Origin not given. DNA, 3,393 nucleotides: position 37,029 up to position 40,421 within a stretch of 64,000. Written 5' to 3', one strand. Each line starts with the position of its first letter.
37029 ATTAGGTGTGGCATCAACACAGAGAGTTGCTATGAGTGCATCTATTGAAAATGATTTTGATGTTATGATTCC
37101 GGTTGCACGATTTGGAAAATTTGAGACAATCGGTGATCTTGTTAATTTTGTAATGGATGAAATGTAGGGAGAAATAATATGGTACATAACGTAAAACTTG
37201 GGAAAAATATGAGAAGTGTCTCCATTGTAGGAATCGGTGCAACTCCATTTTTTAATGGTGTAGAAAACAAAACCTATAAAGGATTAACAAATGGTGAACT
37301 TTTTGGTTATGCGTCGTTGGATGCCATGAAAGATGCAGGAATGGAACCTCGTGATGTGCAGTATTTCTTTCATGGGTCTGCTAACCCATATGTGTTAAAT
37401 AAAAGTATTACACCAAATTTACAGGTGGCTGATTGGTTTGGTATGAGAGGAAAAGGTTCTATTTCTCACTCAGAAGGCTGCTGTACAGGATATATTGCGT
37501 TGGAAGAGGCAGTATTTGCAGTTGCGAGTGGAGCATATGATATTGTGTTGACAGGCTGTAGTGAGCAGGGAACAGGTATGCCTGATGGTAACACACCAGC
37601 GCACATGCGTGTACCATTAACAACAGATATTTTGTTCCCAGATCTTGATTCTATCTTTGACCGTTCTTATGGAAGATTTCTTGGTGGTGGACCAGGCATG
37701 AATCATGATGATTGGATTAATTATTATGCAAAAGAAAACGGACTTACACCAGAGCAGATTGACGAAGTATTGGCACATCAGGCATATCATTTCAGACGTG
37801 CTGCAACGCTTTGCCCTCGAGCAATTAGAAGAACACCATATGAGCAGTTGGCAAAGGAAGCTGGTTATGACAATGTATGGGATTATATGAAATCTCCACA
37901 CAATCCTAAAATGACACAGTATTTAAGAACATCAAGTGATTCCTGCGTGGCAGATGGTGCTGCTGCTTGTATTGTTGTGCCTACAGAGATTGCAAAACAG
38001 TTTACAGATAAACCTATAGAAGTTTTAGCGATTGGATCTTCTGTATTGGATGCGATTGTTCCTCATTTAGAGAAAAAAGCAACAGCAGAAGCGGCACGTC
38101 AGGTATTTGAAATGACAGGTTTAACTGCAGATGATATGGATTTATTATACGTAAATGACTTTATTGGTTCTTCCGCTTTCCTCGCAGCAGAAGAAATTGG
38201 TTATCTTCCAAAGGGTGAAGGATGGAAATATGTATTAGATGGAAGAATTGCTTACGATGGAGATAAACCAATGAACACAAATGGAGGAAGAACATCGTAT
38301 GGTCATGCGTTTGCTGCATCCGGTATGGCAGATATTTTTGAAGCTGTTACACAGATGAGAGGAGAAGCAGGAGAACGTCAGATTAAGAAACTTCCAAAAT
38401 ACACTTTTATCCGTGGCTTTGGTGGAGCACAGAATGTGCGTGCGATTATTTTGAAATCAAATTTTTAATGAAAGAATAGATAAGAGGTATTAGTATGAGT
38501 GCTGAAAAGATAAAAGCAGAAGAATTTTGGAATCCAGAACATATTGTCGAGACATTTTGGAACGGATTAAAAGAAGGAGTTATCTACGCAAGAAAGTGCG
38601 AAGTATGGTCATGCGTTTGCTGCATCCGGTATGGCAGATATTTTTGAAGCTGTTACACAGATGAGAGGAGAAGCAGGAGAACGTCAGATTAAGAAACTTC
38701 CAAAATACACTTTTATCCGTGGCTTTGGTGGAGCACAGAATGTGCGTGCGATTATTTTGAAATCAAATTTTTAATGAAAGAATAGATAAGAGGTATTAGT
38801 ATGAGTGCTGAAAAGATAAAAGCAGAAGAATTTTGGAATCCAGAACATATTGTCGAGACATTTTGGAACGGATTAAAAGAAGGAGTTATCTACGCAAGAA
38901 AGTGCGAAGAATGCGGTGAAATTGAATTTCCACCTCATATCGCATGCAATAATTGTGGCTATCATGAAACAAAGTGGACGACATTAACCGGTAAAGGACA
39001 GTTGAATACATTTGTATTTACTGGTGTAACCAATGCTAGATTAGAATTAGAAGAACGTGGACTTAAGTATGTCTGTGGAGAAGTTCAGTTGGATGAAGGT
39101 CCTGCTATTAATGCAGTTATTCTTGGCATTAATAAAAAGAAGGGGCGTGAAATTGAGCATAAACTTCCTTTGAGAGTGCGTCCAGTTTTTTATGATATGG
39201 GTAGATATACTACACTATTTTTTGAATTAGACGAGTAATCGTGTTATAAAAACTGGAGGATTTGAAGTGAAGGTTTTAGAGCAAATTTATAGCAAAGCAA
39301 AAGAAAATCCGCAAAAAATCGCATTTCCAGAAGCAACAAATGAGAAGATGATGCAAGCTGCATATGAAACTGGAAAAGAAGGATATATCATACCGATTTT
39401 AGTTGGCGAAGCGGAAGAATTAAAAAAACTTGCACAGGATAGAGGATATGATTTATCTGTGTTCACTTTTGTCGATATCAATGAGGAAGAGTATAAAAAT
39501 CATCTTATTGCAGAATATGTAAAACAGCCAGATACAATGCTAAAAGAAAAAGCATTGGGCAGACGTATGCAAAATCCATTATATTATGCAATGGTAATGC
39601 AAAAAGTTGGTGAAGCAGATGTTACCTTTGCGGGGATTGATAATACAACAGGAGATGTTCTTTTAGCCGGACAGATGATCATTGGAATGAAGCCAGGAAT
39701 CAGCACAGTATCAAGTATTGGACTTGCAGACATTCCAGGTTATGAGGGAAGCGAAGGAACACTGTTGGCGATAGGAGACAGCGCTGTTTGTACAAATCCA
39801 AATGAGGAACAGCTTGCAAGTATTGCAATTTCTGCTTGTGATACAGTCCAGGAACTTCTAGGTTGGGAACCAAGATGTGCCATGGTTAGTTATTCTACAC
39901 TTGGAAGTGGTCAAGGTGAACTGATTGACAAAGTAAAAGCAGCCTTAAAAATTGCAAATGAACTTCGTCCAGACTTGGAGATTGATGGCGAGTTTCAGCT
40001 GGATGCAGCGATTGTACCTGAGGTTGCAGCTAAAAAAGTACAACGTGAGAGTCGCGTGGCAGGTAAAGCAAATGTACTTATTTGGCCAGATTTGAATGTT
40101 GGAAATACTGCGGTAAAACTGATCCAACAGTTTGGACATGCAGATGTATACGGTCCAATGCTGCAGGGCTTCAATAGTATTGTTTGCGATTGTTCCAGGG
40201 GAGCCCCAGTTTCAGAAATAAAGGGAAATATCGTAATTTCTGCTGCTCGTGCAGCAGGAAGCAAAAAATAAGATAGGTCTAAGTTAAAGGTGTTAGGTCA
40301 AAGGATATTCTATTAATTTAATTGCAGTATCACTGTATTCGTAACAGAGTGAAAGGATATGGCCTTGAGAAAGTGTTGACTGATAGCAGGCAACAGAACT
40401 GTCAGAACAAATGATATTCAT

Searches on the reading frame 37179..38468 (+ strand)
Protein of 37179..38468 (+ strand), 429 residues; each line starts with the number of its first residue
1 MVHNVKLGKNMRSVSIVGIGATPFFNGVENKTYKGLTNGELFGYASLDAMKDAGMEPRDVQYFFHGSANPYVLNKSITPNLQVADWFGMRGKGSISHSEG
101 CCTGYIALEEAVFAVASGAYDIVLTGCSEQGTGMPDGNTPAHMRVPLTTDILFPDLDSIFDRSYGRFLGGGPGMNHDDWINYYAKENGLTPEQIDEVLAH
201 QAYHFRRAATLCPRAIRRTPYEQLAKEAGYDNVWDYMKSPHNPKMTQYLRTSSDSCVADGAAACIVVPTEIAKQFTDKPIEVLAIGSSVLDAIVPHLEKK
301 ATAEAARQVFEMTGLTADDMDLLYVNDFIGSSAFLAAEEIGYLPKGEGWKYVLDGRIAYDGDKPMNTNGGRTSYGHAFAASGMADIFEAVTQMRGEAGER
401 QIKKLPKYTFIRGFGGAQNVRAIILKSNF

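Call 4: search_protein_families(library=ncbifam, proteins=[window:37179-38468:+], max_evalue=0.001)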
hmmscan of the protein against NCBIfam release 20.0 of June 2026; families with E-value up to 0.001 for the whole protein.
window:37179-38468:+ (429 aa): 42 families (the best 25 are shown)
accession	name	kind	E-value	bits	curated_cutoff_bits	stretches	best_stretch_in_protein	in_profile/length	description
NF004720.0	PRK06064.1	subfamily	1.4e-48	165.6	420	1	11-418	1-377/389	thiolase domain-containing protein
NF004810.0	PRK06157.1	equivalog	8.6e-44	150.3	403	2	181-423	153-392/400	acetyl-CoA acetyltransferase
NF053570.1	AcCoTHIOL_METTL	equivalog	1.5e-42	145.9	600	2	245-423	197-378/385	acetyl-CoA acetyltransferase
NF004811.0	PRK06158.1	subfamily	5.2e-40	137.6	421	1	32-420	22-372/384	acetyl-CoA acetyltransferase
NF005704.0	PRK07516.1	subfamily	2.8e-31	108.9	412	2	219-417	179-376/389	thiolase domain-containing protein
NF006102.0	PRK08256.1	subfamily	3e-30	105.6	436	2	215-417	179-384/394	lipid-transfer protein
NF009228.0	PRK12578.1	subfamily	1.5e-29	102.8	485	2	253-416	207-375/387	thiolase domain-containing protein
NF006180.0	PRK08313.1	subfamily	4.5e-25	88.3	514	1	11-422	3-378/389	thiolase domain-containing protein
NF006010.0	PRK08142.1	subfamily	8.1e-25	87.4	462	1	41-420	28-376/388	thiolase domain-containing protein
NF053628.1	BnzsclthlBbsBGT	equivalog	2.1e-24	86.1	750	1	247-416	196-370/389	benzoylsuccinyl-CoA thiolase subunit BbsB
NF005892.0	PRK07855.1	subfamily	2.8e-23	82.4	469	1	14-399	8-364/390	lipid-transfer protein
NF004982.0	PRK06365.1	equivalog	3e-23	82.6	695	2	301-396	294-391/430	thiolase domain-containing protein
NF004715.0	PRK06059.1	equivalog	1.1e-22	80.6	424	1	271-403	245-376/399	lipid-transfer protein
NF004936.0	PRK06289.1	equivalog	1.6e-21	76.6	375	1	237-417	202-392/405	acetyl-CoA acetyltransferase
NF004721.0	PRK06065.1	equivalog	1.4e-20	73.5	455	1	220-425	186-390/393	thiolase domain-containing protein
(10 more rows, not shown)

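Call 37: search_solved_structures(query=window:37179-38468:+, max_evalue=0.00001, show_alignments=0)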
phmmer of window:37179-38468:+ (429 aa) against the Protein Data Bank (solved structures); distinct sequences matched with E-value up to 0.00001: 22.
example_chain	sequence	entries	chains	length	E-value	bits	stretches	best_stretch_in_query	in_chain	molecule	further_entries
7yvy_A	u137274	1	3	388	5.6e-32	114.4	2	236-400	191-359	Acetyl-CoA acetyltransferase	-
4yzo_A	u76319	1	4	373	2.8e-27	98.9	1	241-407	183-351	Putative acyl-CoA acyltransferase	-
4u4e_A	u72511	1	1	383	3.3e-26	95.4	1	45-418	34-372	Thiolase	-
5m3k_C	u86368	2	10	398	7.6e-22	81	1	306-425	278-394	2,4-diacetylphloroglucinol biosynthesis protein PhlC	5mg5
9skh_I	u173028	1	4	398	1.4e-21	80.2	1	305-423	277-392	2,4-diacetylphloroglucinol biosynthesis protein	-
6esq_A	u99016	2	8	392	2.2e-21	79.5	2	254-420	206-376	acetoacetyl-CoA thiolase | Acetyl-CoA acetyltransferase thiolase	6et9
9myr_A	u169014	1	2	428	1e-20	77.3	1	258-424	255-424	Nonspecific lipid-transfer protein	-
9skm_I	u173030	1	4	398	3e-20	75.8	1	305-423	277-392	2,4-diacetylphloroglucinol biosynthesis protein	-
7pxp_C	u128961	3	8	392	1.7e-18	70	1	242-417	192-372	Benzoylsuccinyl-CoA thiolase subunit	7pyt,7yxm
4bi9_A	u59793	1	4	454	1e-16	64.1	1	246-420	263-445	3-KETOACYL-COA THIOLASE, PUTATIVE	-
4bia_A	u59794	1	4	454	1e-16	64.1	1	246-420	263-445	3-KETOACYL-COA THIOLASE, PUTATIVE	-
3zbg_A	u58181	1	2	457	9.1e-15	57.7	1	180-419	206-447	3-KETOACYL-COA THIOLASE-LIKE PROTEIN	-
3zbk_A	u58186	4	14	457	4.1e-14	55.6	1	181-419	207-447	3-KETOACYL-COA THIOLASE-LIKE PROTEIN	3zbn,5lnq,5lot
3zbl_A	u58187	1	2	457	4.5e-14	55.4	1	181-419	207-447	3-KETOACYL-COA THIOLASE-LIKE PROTEIN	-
6hsj_A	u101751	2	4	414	1.6e-13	53.6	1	202-417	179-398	SCP2-thiolase (type-1)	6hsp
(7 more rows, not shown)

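Call 72: search_solved_structures(query=A3, max_evalue=1e-10, show_alignments=5)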
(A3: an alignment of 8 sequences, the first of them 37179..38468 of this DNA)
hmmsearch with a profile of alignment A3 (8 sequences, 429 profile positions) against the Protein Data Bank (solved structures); distinct sequences matched with E-value up to 1e-10: 18.
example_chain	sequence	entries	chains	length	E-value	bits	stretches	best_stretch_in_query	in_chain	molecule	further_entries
7yvy_A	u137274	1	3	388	6.9e-38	133.7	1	233-426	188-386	Acetyl-CoA acetyltransferase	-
4yzo_A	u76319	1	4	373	8.7e-29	103.7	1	229-420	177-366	Putative acyl-CoA acyltransferase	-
4bi9_A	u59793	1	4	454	5.9e-27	97.7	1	247-423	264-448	3-KETOACYL-COA THIOLASE, PUTATIVE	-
4bia_A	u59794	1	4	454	8.2e-27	97.2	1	247-423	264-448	3-KETOACYL-COA THIOLASE, PUTATIVE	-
6esq_A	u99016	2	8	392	2.9e-25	92.1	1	245-420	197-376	acetoacetyl-CoA thiolase | Acetyl-CoA acetyltransferase thiolase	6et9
4u4e_A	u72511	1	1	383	4.5e-25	91.5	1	256-417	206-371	Thiolase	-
7pxp_C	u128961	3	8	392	4.8e-25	91.4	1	11-417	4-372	Benzoylsuccinyl-CoA thiolase subunit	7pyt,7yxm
3zbg_A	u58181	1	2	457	4.4e-23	84.9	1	92-418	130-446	3-KETOACYL-COA THIOLASE-LIKE PROTEIN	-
9myr_A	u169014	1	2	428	1e-22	83.7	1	245-418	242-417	Nonspecific lipid-transfer protein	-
3zbk_A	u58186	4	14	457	6.7e-22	81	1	96-418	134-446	3-KETOACYL-COA THIOLASE-LIKE PROTEIN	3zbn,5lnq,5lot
3zbl_A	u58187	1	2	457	7.1e-22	80.9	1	97-418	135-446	3-KETOACYL-COA THIOLASE-LIKE PROTEIN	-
5m3k_C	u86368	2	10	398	4.2e-21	78.4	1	260-403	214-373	2,4-diacetylphloroglucinol biosynthesis protein PhlC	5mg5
9skh_I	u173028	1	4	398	4.8e-21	78.2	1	261-424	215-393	2,4-diacetylphloroglucinol biosynthesis protein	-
9skm_I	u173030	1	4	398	1.2e-19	73.7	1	261-424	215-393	2,4-diacetylphloroglucinol biosynthesis protein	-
6hsj_A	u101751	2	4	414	1.6e-19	73.2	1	204-417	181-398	SCP2-thiolase (type-1)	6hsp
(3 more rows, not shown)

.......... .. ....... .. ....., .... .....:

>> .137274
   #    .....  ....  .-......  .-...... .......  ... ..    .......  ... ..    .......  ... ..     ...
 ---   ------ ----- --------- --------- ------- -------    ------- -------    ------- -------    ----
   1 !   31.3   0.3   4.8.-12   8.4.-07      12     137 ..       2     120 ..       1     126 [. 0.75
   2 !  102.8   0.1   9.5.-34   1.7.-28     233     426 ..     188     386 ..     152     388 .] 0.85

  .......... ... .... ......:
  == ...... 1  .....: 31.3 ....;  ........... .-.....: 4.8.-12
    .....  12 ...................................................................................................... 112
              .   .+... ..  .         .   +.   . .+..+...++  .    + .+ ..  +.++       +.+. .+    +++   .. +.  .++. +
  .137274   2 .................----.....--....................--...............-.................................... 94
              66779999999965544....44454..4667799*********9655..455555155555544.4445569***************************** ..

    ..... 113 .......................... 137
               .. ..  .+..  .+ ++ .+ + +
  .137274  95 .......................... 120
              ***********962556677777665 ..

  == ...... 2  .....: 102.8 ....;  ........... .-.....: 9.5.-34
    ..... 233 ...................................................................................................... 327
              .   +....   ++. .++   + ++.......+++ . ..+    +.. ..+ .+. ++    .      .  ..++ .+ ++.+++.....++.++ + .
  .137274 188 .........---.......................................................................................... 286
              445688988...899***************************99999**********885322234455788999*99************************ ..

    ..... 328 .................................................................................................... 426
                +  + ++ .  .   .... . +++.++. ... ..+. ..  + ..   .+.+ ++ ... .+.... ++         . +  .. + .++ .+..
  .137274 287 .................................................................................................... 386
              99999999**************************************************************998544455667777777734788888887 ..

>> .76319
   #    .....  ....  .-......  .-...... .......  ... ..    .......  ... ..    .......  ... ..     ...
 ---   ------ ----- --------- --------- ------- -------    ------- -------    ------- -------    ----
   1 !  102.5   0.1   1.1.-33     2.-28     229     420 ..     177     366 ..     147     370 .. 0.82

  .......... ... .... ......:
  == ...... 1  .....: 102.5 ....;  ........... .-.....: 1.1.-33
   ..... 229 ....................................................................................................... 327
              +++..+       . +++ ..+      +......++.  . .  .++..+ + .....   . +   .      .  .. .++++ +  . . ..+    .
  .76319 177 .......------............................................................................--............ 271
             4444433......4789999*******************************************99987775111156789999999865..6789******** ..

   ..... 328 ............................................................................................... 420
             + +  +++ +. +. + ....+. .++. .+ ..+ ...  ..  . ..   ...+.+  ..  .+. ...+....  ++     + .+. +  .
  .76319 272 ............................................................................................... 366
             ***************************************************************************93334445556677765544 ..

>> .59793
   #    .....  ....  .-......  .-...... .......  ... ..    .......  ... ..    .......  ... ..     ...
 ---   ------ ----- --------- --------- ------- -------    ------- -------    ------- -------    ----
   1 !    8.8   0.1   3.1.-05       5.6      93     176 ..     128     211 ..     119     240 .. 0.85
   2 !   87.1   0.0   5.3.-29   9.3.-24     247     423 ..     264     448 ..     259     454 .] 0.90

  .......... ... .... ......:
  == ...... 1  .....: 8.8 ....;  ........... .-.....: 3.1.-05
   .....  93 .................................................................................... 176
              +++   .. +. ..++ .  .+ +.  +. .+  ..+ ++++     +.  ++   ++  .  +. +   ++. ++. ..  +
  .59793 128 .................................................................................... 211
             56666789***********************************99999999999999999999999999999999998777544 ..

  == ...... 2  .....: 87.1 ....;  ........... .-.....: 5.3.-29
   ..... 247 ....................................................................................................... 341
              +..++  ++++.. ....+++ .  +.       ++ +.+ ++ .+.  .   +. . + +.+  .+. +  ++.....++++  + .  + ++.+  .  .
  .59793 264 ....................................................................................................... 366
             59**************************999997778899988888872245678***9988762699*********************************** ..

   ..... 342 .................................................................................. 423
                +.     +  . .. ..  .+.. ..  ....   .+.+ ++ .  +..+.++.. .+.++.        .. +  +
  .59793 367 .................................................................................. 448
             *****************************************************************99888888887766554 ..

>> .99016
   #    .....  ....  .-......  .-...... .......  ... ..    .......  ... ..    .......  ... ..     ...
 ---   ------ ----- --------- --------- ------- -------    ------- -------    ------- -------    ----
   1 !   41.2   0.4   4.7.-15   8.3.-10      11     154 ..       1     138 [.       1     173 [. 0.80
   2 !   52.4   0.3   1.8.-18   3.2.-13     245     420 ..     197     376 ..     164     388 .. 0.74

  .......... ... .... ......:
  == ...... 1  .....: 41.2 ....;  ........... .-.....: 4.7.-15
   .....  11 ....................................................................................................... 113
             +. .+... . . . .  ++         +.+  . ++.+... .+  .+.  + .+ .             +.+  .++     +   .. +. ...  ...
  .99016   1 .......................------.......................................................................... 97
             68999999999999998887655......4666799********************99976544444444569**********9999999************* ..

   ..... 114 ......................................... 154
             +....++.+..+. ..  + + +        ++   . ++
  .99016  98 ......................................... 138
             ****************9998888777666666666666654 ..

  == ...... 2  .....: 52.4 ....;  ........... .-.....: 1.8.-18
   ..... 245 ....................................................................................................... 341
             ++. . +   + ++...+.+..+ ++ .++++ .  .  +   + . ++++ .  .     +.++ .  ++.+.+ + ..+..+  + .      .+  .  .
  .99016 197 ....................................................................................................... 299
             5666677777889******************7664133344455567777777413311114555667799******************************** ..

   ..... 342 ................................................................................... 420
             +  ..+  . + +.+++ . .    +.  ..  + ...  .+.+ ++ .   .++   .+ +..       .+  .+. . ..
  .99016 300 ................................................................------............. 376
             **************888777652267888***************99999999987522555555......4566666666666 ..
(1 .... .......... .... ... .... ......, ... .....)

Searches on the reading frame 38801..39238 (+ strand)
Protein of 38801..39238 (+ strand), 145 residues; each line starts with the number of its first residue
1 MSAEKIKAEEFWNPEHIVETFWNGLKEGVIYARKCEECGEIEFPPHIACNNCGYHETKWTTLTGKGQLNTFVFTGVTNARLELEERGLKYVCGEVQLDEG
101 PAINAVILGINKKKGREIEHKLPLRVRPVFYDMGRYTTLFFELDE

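Call 4: search_protein_families(library=ncbifam, proteins=[window:38801-39238:+], max_evalue=0.001)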
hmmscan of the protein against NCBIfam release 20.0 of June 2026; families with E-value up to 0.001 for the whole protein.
window:38801-39238:+ (145 aa): 1 family
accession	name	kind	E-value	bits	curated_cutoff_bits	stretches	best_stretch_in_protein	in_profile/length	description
NF053627.1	BnzsclthlBbsAGT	equivalog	2.8e-05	24.1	250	1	29-106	35-107/145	benzoylsuccinyl-CoA thiolase subunit BbsA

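Call 38: search_solved_structures(query=window:38801-39238:+, max_evalue=0.01, show_alignments=0)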
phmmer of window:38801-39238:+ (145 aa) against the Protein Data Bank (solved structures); distinct sequences matched with E-value up to 0.01: 5.
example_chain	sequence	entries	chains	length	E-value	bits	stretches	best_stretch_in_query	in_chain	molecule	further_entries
9myr_B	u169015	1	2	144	1.3e-09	41.4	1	13-139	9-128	Acyl dehydratase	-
6esq_E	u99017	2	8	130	2e-06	31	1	21-112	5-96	Pfam DUF35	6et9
3irb_A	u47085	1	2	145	0.00092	22.4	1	18-54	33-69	uncharacterized protein from DUF35 family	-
6ok1_B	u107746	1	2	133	0.003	20.7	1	21-112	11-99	ChsH2(DUF35)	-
28ye_F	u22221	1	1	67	0.0083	19.3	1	33-66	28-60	Large ribosomal subunit protein bL32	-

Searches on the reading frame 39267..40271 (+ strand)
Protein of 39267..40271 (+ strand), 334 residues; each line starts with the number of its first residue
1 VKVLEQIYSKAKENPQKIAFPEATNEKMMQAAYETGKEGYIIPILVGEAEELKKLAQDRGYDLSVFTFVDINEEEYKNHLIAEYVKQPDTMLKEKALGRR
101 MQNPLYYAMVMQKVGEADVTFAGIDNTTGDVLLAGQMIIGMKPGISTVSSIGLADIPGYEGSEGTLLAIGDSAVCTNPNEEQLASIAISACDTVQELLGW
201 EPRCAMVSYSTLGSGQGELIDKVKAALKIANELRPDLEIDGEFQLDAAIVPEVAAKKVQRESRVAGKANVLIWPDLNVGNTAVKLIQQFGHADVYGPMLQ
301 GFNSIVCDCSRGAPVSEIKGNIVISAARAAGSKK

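Call 4: search_protein_families(library=ncbifam, proteins=[window:39267-40271:+], max_evalue=0.001)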
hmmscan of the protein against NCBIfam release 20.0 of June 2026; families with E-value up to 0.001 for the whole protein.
window:39267-40271:+ (334 aa): 10 families
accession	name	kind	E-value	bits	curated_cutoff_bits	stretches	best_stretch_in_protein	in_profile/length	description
NF007233.1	PRK09653.1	subfamily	4.9e-82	276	310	1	4-328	2-318/319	phosphotransacetylase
TIGR00651.1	pta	equivalog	2.2e-73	247.4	311.2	1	18-325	1-303/304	phosphate acetyltransferase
NF004167.0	PRK05632.1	equivalog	5.8e-72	243.3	418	1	6-332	388-706/708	phosphate acetyltransferase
NF009501.0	PRK12861.1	subfamily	7.7e-28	97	1178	1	15-314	448-745/764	NADP-dependent malic enzyme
NF004472.0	PRK05805.1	subfamily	8.9e-23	80.8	399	2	108-331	83-299/302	phosphate butyryltransferase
NF008852.0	PRK11890.1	subfamily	2.1e-19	69.8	413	2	151-300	130-275/315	phosphate acetyltransferase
TIGR02706.1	P_butyryltrans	equivalog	3.7e-19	69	410.5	2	112-323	83-287/294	phosphate butyryltransferase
NF006045.0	PRK08190.1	subfamily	5.6e-19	68.3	282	2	148-297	281-426/467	bifunctional enoyl-CoA hydratase/phosphate acetyltransferase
NF005837.0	PRK07742.1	equivalog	7.6e-14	51.7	409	1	139-311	113-279/299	phosphate butyryltransferase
TIGR02709.1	branched_ptb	equivalog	2.6e-06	27.2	475.15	1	163-300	109-244/271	branched-chain phosphotransacylase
